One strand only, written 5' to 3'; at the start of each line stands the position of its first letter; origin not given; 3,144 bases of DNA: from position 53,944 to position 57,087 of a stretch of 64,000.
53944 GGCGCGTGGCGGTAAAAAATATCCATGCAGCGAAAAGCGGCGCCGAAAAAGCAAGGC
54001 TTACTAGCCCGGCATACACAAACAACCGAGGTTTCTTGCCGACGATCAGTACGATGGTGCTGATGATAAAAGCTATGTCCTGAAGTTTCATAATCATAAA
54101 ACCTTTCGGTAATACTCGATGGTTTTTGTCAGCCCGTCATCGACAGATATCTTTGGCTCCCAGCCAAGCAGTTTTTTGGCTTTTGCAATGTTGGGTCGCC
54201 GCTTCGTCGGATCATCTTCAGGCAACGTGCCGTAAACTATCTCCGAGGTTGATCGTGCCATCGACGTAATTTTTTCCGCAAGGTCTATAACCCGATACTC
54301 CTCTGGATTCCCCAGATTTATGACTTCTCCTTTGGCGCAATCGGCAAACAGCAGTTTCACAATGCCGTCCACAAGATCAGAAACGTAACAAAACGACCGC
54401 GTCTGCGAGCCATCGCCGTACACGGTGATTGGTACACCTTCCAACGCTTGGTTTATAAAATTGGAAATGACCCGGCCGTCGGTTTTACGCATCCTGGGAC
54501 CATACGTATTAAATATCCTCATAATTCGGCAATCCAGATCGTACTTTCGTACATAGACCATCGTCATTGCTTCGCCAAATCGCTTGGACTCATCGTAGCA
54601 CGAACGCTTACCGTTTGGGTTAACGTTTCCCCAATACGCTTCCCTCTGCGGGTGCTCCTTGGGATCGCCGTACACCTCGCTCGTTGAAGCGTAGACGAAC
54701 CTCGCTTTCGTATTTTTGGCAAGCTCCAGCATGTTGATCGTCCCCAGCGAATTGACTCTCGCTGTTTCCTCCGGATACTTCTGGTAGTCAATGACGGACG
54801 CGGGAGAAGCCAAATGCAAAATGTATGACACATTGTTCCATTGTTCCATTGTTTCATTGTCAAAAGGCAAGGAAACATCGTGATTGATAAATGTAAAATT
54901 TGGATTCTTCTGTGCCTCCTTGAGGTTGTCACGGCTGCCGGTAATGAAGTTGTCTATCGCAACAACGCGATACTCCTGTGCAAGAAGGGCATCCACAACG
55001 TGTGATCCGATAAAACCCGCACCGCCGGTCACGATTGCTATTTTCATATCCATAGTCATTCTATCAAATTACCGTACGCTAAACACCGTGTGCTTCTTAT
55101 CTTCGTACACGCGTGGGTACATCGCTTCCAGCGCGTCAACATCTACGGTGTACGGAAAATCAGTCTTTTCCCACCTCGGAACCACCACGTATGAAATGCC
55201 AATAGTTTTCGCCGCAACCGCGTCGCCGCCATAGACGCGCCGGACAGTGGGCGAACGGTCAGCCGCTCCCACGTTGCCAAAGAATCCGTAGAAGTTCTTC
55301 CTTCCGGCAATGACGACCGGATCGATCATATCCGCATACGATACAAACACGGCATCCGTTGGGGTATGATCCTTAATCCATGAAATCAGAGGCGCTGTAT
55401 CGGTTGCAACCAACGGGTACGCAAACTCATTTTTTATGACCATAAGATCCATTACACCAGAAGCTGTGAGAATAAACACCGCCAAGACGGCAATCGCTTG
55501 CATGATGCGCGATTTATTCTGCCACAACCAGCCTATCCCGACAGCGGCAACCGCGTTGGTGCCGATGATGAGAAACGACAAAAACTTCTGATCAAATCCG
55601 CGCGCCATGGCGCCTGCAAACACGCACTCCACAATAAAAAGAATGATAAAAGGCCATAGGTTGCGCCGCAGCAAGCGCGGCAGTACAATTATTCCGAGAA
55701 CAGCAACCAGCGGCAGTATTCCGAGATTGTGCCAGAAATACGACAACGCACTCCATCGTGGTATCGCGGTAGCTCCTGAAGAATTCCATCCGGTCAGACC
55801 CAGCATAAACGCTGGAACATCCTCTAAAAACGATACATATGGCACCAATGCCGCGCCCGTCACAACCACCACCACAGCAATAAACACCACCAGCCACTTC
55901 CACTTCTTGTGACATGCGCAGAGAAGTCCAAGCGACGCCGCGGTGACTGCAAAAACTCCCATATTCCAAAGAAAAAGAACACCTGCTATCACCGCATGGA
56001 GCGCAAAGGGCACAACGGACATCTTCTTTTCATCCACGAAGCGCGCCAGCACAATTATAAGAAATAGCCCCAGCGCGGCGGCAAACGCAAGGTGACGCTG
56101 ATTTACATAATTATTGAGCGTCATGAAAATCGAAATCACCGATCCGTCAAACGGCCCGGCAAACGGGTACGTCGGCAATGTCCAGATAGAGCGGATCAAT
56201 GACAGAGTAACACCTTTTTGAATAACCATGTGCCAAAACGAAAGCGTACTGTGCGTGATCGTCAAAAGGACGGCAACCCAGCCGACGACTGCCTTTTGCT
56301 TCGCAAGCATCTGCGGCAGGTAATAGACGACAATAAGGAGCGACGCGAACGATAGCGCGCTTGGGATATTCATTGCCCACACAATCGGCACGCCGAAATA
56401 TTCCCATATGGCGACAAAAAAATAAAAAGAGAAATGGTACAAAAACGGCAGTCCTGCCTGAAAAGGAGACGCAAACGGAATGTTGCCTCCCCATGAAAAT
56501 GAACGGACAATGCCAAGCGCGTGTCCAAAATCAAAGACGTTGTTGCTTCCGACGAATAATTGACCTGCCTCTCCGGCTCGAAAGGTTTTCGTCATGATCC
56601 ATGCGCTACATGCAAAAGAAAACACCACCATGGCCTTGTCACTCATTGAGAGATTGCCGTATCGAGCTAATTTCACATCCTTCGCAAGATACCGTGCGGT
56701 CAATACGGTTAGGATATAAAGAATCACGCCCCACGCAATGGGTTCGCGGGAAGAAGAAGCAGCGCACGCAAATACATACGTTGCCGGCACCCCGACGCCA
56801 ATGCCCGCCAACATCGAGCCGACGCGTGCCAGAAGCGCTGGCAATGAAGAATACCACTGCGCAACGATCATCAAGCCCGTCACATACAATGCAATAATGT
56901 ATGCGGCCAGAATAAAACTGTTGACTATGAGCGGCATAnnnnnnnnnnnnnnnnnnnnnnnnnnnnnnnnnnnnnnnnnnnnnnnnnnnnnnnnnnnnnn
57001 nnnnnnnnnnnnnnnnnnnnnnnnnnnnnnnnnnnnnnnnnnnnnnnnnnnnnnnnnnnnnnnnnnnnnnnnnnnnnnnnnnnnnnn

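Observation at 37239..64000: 27-kb GT-C-rich glycan assembly island with no recognisable exporter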

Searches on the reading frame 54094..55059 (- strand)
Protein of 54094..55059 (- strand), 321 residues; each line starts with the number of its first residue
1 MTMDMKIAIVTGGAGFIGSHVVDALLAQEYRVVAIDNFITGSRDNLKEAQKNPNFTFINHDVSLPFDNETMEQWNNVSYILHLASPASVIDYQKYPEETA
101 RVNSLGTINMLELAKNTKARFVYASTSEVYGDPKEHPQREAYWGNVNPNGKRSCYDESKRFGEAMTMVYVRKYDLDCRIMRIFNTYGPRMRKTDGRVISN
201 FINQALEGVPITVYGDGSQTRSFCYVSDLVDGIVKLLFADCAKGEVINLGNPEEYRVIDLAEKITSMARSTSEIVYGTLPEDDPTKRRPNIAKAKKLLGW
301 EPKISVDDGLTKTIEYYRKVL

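Call 4: search_protein_families(library=pfam, proteins=[window:54094-55059:-], max_evalue=0.01)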
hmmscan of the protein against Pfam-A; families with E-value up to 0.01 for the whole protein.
window:54094-55059:- (321 aa): 8 families
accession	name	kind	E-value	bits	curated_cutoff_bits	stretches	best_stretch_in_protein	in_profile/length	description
PF16363.11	GDP_Man_Dehyd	-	5.1e-59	200.8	27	1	9-312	1-331/332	GDP-mannose 4,6 dehydratase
PF01370.27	Epimerase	-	8.9e-57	192.7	20.9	1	9-250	2-240/240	NAD dependent epimerase/dehydratase family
PF01073.25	3Beta_HSD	-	2.4e-17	63.3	22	1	9-233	1-225/280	3-beta hydroxysteroid dehydrogenase/isomerase family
PF07993.18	NAD_binding_4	-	3.4e-13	49.8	20.1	1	10-186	1-208/258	Male sterility protein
PF04321.23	RmlD_sub_bind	-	9.6e-13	48.3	27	1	9-289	4-253/287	RmlD substrate binding domain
PF02719.21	Polysacc_synt_2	-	2.4e-11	43.8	20.2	2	9-126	2-128/293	Polysaccharide biosynthesis protein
PF00106.31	adh_short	-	0.00012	22.1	26.6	1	6-64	1-60/195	short chain dehydrogenase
PF13460.12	NAD_binding_10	-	0.001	19.4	27.2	1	12-136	1-109/184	NAD(P)H-binding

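Call 8: search_protein_families(library=ncbifam, proteins=[window:54094-55059:-], max_evalue=1)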
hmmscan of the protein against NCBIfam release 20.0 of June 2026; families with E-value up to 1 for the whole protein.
window:54094-55059:- (321 aa): 77 families (the best 25 are shown)
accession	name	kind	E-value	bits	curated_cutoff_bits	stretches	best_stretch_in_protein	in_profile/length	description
TIGR01181.1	dTDP_gluc_dehyt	equivalog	2.8e-47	161.4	365.1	1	9-319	3-313/321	dTDP-glucose 4,6-dehydratase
TIGR04180.1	EDH_00030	hypoth_equivalog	5.7e-39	133.9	475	1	9-303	2-295/297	NAD-dependent 4,6-dehydratase LegB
TIGR01179.1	galE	equivalog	8.7e-36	123.4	262.3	1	9-308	3-316/332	UDP-glucose 4-epimerase GalE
NF011728.1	PRK15181.1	equivalog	1.7e-33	116.1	760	1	6-317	16-337/348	Vi polysaccharide biosynthesis UDP-N-acetylglucosaminuronic acid C-4 epimerase TviC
NF005998.1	PRK08125.1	equivalog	2.4e-33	115.4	777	1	9-317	319-649/649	bifunctional UDP-4-amino-4-deoxy-L-arabinose formyltransferase/UDP-glucuronic acid oxidase ArnA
NF008872.0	PRK11908.1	equivalog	2.4e-32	112.4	294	1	7-319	3-337/349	bifunctional UDP-4-keto-pentose/UDP-xylose synthase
NF007490.0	PRK10084.1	subfamily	6.4e-28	97.8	649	1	5-318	1-335/361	dTDP-glucose 4,6-dehydratase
NF007582.0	PRK10217.1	equivalog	8.2e-26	90.9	698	1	5-317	1-331/355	dTDP-glucose 4,6-dehydratase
TIGR02197.1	heptose_epim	equivalog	2.4e-25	89.4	274.6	1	9-316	2-312/316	ADP-glyceromanno-heptose 6-epimerase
NF047922.1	GDPFucSynFcl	equivalog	2.6e-16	60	500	1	79-317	57-301/308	GDP-L-fucose synthase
TIGR01472.1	gmd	equivalog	2.2e-15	56.7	415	1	6-250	1-252/342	GDP-mannose 4,6-dehydratase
NF007956.0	PRK10675.1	subfamily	5.1e-15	55.4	394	1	8-312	3-324/338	UDP-glucose 4-epimerase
TIGR02622.1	CDP_4_6_dhtase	equivalog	2.2e-13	50.1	278.45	1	7-319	6-332/352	CDP-glucose 4,6-dehydratase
TIGR01214.1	rmlD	equivalog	3e-11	42.9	224.05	1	9-269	3-227/285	dTDP-4-dehydrorhamnose reductase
NF041015.1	UDPsulfquin_syn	equivalog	3.2e-11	42.8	575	1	77-271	90-313/384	UDP-sulfoquinovose synthase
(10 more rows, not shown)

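Call 70: search_solved_structures(query=window:54094-55059:-, max_evalue=1e-20)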
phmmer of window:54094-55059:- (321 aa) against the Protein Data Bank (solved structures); distinct sequences matched with E-value up to 1e-20: 52.
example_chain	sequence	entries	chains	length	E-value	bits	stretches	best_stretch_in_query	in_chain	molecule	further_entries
4gll_A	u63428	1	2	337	1.9e-101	342.7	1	2-320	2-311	UDP-glucuronic acid decarboxylase 1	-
2b69_A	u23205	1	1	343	2e-101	342.6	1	2-320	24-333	UDP-glucuronate decarboxylase 1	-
4m55_A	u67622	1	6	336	1.7e-100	339.6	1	4-320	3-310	UDP-glucuronic acid decarboxylase 1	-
4lk3_A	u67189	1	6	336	2.3e-100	339.1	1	4-320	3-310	UDP-glucuronic acid decarboxylase 1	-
6bwl_A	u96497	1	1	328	1.4e-43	152.7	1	7-318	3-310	Pal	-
7ys8_A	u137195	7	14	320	9.8e-43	149.9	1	8-318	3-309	UDP-glucose 4-epimerase | UDP-glucose 4-epimerase along with EC 5.1.3.2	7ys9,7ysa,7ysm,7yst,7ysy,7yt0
4zrm_A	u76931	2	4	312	9e-41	143.4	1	9-321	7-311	UDP-glucose 4-epimerase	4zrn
8vr2_A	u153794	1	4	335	1.5e-40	142.7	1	7-316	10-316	NAD-dependent epimerase/dehydratase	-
6zl6_A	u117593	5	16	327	1.1e-38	136.5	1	7-319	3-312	Epimerase domain-containing protein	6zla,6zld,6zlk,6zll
6zlj_A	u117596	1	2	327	3.1e-38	135.1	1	7-319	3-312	Epimerase domain-containing protein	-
6pmh_A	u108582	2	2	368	9.4e-35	123.6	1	4-317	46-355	UDP-glucose 4-epimerase related protein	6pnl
8rdg_A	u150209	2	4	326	1.6e-34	122.9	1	9-315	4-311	SDR family NAD(P)-dependent oxidoreductase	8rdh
6bi4_A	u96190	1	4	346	2.7e-34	122.2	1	8-319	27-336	dTDP-glucose 4,6-dehydratase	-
8rdi_A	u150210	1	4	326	5.8e-34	121.1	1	9-315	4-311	SDR family NAD(P)-dependent oxidoreductase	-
2hun_A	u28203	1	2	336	6.2e-32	114.4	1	5-319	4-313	336aa long hypothetical dTDP-glucose 4,6-dehydratase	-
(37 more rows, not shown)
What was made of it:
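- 54094..55059 (-): g15: UDP-glucuronate decarboxylase (UDP-xylose synthase), 321 aa. The next family scores 152.7 bits (call 70).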

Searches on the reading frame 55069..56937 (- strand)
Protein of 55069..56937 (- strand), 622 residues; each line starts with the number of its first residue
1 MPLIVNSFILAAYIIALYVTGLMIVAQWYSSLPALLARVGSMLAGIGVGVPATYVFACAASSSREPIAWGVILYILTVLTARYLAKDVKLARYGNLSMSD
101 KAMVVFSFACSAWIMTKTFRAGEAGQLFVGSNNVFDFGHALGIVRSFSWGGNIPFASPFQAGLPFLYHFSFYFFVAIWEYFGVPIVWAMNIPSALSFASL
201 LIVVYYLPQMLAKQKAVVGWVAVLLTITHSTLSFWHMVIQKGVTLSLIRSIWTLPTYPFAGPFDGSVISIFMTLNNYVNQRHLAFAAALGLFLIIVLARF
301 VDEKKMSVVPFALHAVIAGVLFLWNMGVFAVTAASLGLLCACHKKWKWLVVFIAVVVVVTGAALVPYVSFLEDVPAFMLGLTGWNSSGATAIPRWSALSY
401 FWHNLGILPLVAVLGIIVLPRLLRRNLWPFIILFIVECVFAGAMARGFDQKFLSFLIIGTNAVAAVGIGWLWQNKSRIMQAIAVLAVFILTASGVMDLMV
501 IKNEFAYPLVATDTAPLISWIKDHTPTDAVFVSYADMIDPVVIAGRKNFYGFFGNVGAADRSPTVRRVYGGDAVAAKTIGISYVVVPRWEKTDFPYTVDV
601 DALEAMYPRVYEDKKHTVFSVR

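Call 4: search_protein_families(library=pfam, proteins=[window:55069-56937:-], max_evalue=0.01)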
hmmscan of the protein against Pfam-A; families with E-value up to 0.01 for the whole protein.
window:55069-56937:- (622 aa): 0 families

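Call 7: search_protein_families(library=pfam, proteins=[window:55069-56937:-], max_evalue=10)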
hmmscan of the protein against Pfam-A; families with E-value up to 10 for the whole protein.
window:55069-56937:- (622 aa): 2 families
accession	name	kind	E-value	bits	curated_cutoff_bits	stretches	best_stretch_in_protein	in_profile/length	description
PF10034.15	Dpy19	-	0.015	13.9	27.2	1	470-536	467-532/653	Q-cell neuroblast polarisation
PF20604.3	DUF6798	-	0.016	15.4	26.9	1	514-533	3-22/61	Domain of unknown function (DUF6798)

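Call 8: search_protein_families(library=ncbifam, proteins=[window:55069-56937:-], max_evalue=1)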
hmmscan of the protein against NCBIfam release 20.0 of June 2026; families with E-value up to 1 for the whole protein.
window:55069-56937:- (622 aa): 1 family
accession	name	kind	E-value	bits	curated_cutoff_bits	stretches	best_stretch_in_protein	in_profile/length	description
TIGR03115.2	cas7_csf2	equivalog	0.073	12.3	130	1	312-346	240-274/346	type IV CRISPR-associated protein Csf2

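Call 22: find_homologous_proteins(query=window:55069-56937:-)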
Query window:55069-56937:- (622 aa): 150 proteins with E <= 0.001 among 8000 candidates; the best 120 are listed.
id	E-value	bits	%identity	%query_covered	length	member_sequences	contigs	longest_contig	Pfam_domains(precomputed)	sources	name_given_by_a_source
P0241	0.0e+0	1375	100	100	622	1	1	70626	-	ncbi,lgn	-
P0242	4.2e-215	734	54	100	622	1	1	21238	-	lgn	-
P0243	3.8e-213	728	54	98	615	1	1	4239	-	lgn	-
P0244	1.1e-207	710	54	99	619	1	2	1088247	-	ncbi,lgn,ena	-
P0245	3.2e-199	682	52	99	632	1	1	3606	-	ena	-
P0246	5.3e-198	678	52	98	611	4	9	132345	-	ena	-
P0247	1.3e-197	676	50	100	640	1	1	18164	-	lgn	-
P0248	4.5e-197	675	53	94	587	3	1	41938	-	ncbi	-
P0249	6.4e-197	674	51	99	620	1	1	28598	-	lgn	-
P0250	7.7e-196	671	49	99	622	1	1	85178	-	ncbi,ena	-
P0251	4.5e-195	668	49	99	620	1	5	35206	-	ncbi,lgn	-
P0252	9.9e-195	667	52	99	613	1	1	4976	-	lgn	-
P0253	1.8e-194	666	51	98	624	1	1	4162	-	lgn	-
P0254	2.2e-193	662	52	99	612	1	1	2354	-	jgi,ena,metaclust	metaclust:\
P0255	2.5e-193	662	51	98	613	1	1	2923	-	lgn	-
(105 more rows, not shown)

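Call 25: search_solved_structures(query=A2, max_evalue=10)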
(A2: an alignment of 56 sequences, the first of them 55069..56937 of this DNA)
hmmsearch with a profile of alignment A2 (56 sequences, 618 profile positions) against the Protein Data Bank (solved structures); distinct sequences matched with E-value up to 10: 0.

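Call 35: predict_structure(alignment_id=A2)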
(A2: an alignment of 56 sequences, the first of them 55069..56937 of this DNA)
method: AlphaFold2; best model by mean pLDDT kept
length: 622 residues; sequences in the alignment: 56
mean_pLDDT: 90.0   pTM: 0.92
mean pLDDT of the five models: 90.0, 89.3, 89.3, 86.1, 83.7
residues with pLDDT >= 90: 402; 70-90: 186; 50-70: 27; < 50: 7
segments of 3 or more residues with pLDDT < 50: 384-390
pLDDT, mean of each block of 10 residues (from residue 1): 94 98 86 95 98 96 94 98 84 88 97 90 84 85 95 90 78 98 96 97 98 97 91 88 90 81 75 80 95 96 89 96 95 98 97 97 80 66 49 75 94 97 95 95 84 94 98 96 95 87 83 92 95 90 94 71 91 89 93 84 93 96 82
secondary structure, 60 per line:
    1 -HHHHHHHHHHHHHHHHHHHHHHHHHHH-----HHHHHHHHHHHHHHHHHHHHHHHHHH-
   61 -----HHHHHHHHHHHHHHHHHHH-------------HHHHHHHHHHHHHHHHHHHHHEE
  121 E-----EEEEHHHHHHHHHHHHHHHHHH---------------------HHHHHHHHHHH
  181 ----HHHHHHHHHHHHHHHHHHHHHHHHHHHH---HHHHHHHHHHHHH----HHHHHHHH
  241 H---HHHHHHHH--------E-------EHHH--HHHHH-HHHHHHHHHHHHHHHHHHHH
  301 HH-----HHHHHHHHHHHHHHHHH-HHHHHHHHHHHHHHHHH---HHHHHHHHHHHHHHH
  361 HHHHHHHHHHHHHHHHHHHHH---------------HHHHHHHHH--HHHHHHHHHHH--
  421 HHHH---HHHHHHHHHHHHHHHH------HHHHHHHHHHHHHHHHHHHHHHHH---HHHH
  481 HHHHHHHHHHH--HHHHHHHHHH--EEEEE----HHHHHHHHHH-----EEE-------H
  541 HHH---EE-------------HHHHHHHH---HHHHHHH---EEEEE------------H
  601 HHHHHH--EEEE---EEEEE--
elements in order: H2-28 H34-59 H66-84 H98-118 E119-121 E127-130 H131-148 H170-180 H185-212 H216-228 H233-241 H245-252 H275-279 H281-302 H308-324 H326-342 H346-381 H397-405 H408-418 H421-424 H428-443 H450-473 H477-491 H494-503 E506-510 H515-524 E530-532 H540-543 H562-569 H573-579 E583-587 H600-606 E609-612 E616-620
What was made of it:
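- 55069..56937 (-): g16: GT-C fold membrane glycosyltransferase, 622 aa, from a family with no Pfam match. AlphaFold2 model: pLDDT 90, pTM 0.92 (call 35).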
